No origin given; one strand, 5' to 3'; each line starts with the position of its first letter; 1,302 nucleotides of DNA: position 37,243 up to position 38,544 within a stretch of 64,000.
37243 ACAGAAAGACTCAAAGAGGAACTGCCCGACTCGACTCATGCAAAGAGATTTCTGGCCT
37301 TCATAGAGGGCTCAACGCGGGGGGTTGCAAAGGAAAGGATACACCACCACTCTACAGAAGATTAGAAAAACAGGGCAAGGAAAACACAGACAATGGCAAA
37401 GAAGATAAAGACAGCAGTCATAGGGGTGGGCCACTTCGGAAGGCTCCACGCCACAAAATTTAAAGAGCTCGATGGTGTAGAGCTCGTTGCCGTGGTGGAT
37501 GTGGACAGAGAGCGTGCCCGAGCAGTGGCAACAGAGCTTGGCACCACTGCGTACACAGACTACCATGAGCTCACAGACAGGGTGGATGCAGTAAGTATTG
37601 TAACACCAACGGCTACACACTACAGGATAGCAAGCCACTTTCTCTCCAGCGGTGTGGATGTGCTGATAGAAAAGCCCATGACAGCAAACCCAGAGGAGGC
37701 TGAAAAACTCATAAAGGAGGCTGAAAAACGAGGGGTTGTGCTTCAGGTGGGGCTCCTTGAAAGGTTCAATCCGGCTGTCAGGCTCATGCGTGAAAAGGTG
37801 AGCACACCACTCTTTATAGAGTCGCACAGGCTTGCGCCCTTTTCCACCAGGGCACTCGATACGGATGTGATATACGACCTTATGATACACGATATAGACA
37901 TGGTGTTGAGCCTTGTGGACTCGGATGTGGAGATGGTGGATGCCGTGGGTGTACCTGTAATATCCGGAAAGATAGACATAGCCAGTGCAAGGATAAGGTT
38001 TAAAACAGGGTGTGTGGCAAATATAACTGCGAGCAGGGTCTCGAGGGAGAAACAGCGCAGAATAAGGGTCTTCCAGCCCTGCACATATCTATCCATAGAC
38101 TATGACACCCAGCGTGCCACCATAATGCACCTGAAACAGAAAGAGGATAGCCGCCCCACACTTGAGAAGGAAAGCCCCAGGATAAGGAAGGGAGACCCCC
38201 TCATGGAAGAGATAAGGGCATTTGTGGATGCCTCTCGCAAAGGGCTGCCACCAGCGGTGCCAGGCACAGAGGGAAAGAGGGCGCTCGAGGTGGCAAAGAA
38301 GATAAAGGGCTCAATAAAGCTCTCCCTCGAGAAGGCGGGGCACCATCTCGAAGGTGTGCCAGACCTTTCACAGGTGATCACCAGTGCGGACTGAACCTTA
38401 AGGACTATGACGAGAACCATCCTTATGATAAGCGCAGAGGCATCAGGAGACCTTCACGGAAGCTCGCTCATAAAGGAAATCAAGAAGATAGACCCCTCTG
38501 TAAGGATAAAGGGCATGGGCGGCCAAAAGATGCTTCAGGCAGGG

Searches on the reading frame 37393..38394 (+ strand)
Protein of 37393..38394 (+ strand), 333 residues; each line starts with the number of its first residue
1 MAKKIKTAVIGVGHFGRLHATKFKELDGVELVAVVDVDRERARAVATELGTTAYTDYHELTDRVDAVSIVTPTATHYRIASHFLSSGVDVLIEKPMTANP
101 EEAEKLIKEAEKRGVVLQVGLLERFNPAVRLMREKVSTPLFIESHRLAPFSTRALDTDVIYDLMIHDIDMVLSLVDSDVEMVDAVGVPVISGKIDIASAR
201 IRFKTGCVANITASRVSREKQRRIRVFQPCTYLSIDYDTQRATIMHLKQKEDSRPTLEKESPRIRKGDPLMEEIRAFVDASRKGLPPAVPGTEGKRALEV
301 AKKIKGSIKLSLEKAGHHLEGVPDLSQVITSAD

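Call 42: search_protein_families(library=pfam, proteins=[window:37393-38394:+], max_evalue=0.000001)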
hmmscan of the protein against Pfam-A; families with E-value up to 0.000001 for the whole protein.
window:37393-38394:+ (333 aa): 3 families
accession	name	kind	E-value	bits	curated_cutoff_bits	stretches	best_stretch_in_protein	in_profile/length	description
PF01408.29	GFO_IDH_MocA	-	6e-33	114.5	24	1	5-120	1-119/120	Oxidoreductase family, NAD-binding Rossmann fold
PF22725.1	GFO_IDH_MocA_C3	-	4.4e-10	40.1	27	1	150-227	36-117/124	GFO/IDH/MocA C-terminal domain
PF02894.22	GFO_IDH_MocA_C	-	3.3e-07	30.8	22.9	1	159-307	42-209/218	Oxidoreductase family, C-terminal alpha/beta domain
